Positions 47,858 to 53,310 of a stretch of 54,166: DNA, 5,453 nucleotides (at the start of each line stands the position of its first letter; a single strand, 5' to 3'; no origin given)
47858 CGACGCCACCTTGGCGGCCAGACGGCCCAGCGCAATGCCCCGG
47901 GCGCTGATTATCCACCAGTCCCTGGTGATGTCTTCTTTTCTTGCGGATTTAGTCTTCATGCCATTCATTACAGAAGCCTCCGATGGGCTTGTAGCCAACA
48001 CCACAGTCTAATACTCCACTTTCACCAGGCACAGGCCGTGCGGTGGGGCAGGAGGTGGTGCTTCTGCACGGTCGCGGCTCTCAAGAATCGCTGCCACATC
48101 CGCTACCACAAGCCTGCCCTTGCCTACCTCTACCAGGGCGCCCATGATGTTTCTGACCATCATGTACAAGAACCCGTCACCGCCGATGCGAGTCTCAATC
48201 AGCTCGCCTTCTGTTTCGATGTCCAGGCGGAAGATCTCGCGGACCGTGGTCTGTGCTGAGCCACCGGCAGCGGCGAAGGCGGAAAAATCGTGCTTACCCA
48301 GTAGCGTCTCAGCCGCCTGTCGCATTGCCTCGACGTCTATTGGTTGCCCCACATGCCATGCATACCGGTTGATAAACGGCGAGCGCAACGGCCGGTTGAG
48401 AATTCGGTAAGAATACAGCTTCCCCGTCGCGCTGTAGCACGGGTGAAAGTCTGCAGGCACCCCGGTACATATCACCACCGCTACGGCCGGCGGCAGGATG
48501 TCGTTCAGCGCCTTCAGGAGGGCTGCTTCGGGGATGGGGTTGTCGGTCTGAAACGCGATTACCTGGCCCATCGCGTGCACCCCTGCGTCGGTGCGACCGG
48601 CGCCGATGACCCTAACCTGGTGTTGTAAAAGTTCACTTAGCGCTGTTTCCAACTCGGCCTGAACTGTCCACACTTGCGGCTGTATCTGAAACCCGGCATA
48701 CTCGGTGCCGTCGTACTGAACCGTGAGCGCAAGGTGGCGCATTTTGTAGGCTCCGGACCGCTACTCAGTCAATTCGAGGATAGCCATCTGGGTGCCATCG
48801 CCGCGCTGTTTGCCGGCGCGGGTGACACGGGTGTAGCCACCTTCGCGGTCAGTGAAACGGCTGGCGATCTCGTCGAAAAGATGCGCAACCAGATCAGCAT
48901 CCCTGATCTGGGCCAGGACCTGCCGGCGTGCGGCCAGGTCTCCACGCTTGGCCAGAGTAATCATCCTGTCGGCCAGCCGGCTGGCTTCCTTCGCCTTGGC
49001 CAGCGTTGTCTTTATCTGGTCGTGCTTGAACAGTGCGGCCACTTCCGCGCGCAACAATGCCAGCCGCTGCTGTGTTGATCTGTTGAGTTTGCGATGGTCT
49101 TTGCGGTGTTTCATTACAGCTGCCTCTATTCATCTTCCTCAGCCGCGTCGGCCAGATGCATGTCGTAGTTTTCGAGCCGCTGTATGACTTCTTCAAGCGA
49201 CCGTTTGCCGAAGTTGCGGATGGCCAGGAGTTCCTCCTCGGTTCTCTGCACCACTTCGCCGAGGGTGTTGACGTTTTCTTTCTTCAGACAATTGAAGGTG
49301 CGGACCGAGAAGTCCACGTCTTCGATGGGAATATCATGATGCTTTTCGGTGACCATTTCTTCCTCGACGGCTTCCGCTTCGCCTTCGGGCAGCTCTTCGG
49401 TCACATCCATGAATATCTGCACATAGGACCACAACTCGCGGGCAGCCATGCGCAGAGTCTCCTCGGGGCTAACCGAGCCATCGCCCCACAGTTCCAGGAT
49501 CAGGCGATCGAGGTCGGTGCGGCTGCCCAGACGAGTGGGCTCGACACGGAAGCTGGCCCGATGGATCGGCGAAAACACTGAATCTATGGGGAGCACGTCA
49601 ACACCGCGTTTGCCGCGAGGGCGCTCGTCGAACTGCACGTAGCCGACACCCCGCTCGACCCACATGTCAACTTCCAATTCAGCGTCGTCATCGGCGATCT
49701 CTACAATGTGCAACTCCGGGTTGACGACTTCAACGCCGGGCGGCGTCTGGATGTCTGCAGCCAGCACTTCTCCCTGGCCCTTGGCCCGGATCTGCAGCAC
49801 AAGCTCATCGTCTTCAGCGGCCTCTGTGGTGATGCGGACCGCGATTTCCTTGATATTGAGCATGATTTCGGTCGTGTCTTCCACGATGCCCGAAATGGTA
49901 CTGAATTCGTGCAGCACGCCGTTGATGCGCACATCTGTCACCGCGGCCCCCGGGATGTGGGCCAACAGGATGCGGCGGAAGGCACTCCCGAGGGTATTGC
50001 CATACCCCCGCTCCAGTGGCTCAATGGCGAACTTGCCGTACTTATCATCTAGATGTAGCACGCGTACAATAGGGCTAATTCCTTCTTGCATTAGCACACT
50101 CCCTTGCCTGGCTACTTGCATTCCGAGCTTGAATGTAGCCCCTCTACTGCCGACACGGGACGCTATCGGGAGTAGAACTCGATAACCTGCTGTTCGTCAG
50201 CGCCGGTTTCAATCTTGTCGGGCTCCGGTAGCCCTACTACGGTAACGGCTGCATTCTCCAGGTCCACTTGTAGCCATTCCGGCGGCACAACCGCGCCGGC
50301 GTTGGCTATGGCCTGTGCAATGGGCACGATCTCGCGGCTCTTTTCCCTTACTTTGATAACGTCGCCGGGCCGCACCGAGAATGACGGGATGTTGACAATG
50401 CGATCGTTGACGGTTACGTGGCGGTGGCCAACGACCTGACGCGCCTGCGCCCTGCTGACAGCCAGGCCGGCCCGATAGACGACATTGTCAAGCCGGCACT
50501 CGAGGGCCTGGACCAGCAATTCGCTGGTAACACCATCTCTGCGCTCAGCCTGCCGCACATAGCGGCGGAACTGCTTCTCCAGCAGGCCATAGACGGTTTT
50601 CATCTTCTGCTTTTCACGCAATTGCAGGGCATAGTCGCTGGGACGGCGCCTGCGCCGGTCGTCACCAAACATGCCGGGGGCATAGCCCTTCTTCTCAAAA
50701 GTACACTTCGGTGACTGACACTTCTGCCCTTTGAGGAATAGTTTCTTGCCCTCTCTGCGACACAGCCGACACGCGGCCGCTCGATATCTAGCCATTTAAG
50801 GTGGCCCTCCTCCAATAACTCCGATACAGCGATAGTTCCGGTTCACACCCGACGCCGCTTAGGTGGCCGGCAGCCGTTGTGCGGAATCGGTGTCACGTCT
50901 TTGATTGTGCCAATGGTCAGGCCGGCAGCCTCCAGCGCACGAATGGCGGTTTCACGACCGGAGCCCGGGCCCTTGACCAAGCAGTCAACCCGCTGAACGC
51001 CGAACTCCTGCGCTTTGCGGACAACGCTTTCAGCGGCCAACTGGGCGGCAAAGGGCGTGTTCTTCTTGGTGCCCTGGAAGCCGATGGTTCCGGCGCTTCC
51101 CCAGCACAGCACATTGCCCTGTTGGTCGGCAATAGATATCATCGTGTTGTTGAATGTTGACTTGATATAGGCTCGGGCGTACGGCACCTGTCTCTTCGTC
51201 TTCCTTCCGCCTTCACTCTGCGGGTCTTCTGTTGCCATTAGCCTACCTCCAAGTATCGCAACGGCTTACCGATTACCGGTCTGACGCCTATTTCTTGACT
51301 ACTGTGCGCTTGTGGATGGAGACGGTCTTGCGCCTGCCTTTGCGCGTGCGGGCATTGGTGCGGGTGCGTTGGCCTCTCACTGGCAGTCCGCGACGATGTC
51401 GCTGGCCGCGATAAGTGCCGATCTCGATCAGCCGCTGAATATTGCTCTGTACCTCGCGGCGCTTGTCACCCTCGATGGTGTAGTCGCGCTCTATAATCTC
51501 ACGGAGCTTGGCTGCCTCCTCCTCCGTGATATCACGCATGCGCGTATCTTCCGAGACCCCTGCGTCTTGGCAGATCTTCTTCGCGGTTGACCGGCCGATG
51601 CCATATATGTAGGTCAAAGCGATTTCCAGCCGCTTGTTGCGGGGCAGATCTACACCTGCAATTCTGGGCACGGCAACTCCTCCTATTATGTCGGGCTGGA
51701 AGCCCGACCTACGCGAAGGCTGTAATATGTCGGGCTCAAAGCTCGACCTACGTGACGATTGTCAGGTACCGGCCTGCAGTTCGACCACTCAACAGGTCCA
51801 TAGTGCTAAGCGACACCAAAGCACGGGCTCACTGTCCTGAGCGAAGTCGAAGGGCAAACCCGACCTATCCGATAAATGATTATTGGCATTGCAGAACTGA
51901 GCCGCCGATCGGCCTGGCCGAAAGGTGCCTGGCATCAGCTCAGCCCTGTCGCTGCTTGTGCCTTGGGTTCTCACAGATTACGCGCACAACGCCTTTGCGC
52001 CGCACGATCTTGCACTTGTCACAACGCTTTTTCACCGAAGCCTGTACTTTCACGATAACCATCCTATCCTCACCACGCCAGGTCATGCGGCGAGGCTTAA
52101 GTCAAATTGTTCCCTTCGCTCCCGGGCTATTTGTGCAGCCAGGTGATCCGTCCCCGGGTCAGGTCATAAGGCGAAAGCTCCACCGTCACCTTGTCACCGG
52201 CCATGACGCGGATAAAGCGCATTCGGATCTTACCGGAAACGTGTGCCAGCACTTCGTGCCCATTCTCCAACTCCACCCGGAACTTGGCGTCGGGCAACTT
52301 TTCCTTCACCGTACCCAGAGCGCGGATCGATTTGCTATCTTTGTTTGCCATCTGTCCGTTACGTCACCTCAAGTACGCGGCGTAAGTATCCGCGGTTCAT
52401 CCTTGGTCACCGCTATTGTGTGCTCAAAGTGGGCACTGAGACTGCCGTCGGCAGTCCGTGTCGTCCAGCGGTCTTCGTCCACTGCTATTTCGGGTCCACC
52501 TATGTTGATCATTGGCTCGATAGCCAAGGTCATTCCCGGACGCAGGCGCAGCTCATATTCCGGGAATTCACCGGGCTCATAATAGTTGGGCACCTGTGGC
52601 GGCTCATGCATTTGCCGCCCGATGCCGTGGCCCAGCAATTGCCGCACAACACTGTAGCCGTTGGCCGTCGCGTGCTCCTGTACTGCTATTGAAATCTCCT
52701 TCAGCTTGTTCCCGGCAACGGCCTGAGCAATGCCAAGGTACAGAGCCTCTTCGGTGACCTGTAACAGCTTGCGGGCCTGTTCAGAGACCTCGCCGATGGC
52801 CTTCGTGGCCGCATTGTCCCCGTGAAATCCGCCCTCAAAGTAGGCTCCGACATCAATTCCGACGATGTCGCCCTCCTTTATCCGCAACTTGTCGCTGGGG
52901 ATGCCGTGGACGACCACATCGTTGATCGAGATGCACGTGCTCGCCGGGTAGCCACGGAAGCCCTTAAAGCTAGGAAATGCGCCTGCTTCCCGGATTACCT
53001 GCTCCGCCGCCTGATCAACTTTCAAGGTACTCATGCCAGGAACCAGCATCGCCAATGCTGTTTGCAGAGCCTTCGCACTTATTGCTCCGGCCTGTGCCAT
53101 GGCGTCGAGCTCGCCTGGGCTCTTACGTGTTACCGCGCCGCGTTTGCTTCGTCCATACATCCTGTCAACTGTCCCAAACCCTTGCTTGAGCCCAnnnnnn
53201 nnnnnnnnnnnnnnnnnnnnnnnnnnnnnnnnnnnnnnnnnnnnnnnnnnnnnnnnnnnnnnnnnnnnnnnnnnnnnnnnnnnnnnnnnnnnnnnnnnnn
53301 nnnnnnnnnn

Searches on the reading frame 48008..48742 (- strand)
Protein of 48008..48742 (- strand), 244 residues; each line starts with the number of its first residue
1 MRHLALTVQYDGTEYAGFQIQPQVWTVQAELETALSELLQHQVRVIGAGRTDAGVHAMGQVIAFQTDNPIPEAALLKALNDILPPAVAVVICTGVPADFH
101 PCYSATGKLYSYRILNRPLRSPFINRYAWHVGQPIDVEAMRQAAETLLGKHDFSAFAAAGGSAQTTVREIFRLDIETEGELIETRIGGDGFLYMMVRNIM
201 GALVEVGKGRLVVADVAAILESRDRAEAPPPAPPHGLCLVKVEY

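Call 51: search_protein_families(library=pfam, proteins=[window:48008-48742:-], max_evalue=0.001)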
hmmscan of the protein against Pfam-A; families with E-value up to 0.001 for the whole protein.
window:48008-48742:- (244 aa): 1 family
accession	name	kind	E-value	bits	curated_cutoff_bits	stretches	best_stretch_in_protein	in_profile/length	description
PF01416.25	PseudoU_synth_1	-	6.4e-44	149.3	23.3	2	143-244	1-107/108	tRNA pseudouridine synthase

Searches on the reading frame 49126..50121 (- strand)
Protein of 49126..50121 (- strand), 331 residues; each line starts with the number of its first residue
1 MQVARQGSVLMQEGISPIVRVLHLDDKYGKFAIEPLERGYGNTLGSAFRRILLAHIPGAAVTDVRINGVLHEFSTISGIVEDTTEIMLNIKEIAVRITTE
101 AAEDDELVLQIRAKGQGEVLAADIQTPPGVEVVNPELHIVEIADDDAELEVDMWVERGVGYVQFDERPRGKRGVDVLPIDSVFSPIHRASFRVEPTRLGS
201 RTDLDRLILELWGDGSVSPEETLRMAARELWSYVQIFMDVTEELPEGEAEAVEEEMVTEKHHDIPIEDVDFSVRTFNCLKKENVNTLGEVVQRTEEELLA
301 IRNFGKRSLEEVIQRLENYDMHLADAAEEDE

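Call 51: search_protein_families(library=pfam, proteins=[window:49126-50121:-], max_evalue=0.001)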
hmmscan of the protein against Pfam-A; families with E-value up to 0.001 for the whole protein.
window:49126-50121:- (331 aa): 3 families
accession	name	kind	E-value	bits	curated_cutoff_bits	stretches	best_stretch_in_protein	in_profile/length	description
PF01000.31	RNA_pol_A_bac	-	6.6e-33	113.9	33.9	1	64-184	1-119/119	RNA polymerase Rpb3/RpoA insert domain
PF03118.21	RNA_pol_A_CTD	-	2.8e-24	85.1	23.8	1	254-317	3-66/67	Bacterial RNA polymerase, alpha chain C terminal domain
PF01193.29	RNA_pol_L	-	2.2e-18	66.2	24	1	34-230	1-70/74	RNA polymerase Rpb3/Rpb11 dimerisation domain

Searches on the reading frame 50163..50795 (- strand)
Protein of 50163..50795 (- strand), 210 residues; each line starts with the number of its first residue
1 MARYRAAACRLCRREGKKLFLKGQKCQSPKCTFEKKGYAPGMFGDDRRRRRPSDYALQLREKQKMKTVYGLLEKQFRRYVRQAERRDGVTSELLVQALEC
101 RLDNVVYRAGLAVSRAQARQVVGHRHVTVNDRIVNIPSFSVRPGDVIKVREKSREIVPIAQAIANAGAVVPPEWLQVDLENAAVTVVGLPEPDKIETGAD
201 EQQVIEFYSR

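Call 51: search_protein_families(library=pfam, proteins=[window:50163-50795:-], max_evalue=0.001)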
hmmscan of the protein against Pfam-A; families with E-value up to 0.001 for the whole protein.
window:50163-50795:- (210 aa): 2 families
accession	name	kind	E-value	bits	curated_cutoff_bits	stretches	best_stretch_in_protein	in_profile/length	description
PF00163.24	Ribosomal_S4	-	1.5e-27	96.5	23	1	3-99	1-95/95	Ribosomal protein S4/S9 N-terminal domain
PF01479.30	S4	-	6.4e-19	67.9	22.8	1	101-147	2-48/48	S4 domain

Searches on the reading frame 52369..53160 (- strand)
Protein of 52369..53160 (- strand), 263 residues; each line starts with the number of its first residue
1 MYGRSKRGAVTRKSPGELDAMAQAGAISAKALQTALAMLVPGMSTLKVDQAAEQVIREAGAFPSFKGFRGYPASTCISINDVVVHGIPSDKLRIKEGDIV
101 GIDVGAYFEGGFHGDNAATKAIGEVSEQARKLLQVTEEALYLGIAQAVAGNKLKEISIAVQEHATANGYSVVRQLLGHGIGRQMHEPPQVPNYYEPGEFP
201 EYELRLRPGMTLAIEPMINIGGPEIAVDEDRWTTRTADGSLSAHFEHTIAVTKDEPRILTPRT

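Call 51: search_protein_families(library=pfam, proteins=[window:52369-53160:-], max_evalue=0.001)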
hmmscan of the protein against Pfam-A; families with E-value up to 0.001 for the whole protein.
window:52369-53160:- (263 aa): 1 family
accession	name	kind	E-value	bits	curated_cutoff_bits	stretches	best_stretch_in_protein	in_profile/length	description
PF00557.29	Peptidase_M24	-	3.2e-47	161.5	23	1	20-253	2-208/208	Metallopeptidase family M24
